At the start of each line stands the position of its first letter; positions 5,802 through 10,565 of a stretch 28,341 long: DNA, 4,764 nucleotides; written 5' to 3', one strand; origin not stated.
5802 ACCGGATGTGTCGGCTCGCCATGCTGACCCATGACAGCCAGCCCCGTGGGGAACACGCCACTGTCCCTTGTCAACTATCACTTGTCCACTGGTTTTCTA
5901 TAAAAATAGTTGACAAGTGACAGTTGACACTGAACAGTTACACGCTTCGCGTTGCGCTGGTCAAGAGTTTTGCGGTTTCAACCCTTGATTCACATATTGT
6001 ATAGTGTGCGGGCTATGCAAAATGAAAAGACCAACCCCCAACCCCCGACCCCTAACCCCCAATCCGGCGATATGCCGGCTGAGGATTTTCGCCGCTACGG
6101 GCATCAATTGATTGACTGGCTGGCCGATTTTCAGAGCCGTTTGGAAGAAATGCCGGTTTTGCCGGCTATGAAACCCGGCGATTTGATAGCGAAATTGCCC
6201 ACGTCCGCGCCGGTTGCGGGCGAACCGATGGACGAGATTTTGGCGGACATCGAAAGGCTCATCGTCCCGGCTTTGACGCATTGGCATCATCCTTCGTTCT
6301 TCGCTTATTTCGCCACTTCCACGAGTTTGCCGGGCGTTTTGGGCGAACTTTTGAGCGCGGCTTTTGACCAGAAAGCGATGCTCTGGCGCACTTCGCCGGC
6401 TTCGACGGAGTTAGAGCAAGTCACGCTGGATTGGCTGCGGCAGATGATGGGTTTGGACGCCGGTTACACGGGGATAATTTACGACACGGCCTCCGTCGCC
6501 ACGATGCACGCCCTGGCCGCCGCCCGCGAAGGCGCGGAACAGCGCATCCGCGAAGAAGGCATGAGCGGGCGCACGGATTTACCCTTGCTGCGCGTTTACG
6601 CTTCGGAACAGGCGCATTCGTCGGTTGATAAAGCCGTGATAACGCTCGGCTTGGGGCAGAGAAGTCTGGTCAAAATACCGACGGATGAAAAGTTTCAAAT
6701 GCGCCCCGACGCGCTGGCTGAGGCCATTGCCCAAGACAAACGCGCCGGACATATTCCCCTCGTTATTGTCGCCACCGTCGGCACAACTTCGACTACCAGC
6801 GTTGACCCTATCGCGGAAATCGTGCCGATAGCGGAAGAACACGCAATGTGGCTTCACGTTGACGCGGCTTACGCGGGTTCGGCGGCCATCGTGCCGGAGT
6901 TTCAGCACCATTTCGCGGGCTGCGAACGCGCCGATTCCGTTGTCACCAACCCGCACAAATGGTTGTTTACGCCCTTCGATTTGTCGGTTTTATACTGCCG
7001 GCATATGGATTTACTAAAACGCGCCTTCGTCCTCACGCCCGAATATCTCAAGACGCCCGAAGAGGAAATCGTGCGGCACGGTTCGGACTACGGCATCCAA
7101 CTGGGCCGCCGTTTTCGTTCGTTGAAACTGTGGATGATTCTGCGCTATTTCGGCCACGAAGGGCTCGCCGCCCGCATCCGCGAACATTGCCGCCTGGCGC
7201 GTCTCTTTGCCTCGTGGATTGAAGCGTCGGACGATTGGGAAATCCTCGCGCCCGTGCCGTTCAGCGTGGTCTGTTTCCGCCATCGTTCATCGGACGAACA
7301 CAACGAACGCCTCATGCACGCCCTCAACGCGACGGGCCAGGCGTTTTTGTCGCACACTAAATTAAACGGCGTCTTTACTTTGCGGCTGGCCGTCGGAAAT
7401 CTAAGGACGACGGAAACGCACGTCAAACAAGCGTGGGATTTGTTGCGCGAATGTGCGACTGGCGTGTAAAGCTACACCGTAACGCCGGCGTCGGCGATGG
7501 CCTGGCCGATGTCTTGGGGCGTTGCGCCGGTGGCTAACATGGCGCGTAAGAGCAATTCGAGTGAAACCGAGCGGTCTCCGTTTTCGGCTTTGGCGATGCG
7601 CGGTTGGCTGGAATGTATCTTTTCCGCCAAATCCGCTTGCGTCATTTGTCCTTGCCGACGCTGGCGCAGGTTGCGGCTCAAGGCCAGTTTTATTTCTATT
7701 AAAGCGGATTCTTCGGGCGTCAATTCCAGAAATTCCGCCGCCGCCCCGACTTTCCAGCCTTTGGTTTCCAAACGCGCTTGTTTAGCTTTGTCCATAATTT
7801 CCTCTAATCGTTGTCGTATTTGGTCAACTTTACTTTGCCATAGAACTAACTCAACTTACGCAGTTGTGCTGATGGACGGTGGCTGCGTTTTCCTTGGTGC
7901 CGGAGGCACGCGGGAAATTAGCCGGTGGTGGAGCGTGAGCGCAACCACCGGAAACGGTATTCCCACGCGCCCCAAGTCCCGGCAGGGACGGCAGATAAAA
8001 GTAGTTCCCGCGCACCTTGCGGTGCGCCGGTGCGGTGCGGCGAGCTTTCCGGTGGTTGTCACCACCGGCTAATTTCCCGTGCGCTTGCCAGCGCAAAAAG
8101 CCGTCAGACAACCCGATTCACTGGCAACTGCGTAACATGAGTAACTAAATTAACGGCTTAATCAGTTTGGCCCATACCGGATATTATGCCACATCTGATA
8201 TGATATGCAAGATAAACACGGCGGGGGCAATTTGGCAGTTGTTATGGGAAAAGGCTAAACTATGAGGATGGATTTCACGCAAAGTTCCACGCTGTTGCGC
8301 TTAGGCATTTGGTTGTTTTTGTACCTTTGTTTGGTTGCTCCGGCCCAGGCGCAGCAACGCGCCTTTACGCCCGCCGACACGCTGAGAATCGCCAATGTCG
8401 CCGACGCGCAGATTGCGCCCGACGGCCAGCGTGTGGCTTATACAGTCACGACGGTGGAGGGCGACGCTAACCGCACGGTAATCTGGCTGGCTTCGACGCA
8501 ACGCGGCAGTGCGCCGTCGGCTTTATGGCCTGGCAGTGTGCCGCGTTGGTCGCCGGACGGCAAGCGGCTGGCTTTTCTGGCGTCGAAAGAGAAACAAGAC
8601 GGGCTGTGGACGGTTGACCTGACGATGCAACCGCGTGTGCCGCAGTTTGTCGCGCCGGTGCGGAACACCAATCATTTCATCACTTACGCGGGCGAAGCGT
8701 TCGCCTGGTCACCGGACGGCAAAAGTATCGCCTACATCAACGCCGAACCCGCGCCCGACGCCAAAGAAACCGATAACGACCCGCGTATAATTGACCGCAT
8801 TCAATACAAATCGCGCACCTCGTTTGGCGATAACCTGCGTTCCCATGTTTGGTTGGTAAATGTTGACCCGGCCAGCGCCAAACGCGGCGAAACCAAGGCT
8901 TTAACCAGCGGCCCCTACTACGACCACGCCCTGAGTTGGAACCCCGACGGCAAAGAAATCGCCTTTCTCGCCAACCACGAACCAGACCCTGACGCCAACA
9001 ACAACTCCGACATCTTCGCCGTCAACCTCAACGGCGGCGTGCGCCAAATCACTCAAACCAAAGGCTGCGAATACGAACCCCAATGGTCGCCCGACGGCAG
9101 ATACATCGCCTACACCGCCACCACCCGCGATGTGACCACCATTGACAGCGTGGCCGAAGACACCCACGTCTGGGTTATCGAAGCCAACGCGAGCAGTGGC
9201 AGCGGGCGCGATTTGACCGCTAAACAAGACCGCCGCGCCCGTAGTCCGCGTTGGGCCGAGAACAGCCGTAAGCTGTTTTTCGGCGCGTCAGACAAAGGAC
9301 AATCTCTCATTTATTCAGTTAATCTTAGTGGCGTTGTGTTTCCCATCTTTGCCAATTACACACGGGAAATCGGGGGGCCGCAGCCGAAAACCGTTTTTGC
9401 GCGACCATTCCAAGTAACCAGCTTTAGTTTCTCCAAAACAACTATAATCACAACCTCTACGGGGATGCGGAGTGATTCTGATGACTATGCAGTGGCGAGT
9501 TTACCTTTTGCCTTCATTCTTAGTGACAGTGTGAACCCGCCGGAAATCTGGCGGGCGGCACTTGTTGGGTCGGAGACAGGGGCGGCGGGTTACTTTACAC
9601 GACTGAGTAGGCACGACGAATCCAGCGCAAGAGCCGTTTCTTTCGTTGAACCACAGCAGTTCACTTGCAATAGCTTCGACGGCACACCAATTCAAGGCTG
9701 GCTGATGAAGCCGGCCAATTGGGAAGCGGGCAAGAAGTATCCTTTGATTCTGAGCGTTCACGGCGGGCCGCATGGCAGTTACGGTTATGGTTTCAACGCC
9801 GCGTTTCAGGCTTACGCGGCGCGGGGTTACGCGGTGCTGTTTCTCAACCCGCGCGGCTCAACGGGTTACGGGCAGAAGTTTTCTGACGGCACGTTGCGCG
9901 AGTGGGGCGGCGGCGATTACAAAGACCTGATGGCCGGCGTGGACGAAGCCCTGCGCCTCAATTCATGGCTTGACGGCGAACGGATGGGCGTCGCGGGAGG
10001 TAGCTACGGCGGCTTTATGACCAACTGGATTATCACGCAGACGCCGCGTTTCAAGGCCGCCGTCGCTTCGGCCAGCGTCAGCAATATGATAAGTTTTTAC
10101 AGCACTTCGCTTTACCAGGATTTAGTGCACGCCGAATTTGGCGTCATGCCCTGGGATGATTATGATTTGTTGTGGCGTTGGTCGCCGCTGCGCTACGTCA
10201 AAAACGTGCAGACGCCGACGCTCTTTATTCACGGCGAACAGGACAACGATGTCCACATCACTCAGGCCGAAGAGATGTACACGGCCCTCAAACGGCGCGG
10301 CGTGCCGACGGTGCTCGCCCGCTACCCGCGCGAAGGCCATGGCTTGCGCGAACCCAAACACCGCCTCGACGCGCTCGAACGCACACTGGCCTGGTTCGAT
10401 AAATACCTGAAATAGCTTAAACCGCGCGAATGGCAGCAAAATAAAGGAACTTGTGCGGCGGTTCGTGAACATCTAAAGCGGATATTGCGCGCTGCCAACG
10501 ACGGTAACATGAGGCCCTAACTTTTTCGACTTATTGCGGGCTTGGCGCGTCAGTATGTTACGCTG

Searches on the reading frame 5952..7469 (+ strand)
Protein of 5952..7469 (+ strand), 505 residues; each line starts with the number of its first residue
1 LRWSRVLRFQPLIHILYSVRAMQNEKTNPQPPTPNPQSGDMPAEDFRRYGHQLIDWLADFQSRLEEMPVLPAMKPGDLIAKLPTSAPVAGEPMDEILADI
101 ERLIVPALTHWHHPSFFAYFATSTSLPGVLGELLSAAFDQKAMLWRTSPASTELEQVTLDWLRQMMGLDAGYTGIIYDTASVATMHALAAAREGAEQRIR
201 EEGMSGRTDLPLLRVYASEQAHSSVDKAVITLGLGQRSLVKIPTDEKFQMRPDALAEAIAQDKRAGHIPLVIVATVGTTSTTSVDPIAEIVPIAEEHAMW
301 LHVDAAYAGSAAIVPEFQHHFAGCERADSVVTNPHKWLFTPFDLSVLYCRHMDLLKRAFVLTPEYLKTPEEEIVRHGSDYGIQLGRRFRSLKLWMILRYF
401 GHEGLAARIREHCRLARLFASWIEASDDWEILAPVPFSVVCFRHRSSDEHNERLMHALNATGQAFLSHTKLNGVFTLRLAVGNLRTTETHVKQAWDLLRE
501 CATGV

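Call 4: search_protein_families(library=pfam, proteins=[window:5952-7469:+], max_evalue=0.01)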
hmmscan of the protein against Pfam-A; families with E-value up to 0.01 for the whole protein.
window:5952-7469:+ (505 aa): 5 families
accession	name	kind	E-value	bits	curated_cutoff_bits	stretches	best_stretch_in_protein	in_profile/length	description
PF00282.25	Pyridoxal_deC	-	8.6e-105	351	27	1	75-444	1-374/375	Pyridoxal-dependent decarboxylase conserved domain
PF01212.27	Beta_elim_lyase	-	3e-06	27.2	27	1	215-351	74-213/288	Beta-eliminating lyase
PF05889.19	SepSecS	-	1.8e-05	24.1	21.1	1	221-352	110-239/389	O-phosphoseryl-tRNA(Sec) selenium transferase, SepSecS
PF00155.27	Aminotran_1_2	-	0.0059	16.3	19.7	1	215-313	94-194/361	Aminotransferase class I and II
PF00266.25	Aminotran_5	-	0.0071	15.8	21.5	1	239-351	116-215/371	Aminotransferase class-V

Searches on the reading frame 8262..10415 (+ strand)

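Call 3: search_protein_families(library=pfam, proteins=[window:8262-10415:+], max_evalue=0.01)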
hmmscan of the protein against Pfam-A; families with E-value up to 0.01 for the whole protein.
window:8262-10415:+ (717 aa): 12 families
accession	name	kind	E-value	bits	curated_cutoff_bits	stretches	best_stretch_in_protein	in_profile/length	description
PF00326.27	Peptidase_S9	-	2.7e-56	190.8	22.6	1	511-717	3-211/213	Prolyl oligopeptidase family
PF07676.18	PD40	-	6e-23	80.7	20.9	2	261-287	2-28/38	WD40-like Beta Propeller Repeat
PF02129.25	Peptidase_S15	-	3.6e-11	43.7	23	1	482-631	10-151/262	X-Pro dipeptidyl-peptidase (S15 family)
PF20434.5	BD-FAE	-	1.9e-09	37.8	26.8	1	593-676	129-215/215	BD-FAE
PF00930.27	DPPIV_N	-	1.1e-08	34.6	22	1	194-290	260-351/354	Dipeptidyl peptidase IV (DPP IV) N-terminal region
PF01738.24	DLH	-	1.6e-07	31.6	21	1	572-715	96-216/217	Dienelactone hydrolase family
PF05448.18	AXE1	-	2.5e-07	30.2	21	1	459-592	51-195/321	Acetyl xylan esterase (AXE1)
PF25174.1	Beta-prop_THOC3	-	2.7e-06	27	305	0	262-300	83-121/272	THOC3 beta-propeller domain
PF12146.15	Hydrolase_4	-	5.4e-05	23.1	27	0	646-688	187-227/239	Serine aminopeptidase, S33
PF03959.19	FSH1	-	0.00029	21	21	1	572-684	100-192/211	Serine hydrolase (FSH1)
PF12740.14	PETase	-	0.0011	18.9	28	0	566-615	118-167/263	PET hydrolase-like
PF00561.26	Abhydrolase_1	-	0.01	16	25.8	0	494-612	1-109/245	alpha/beta hydrolase fold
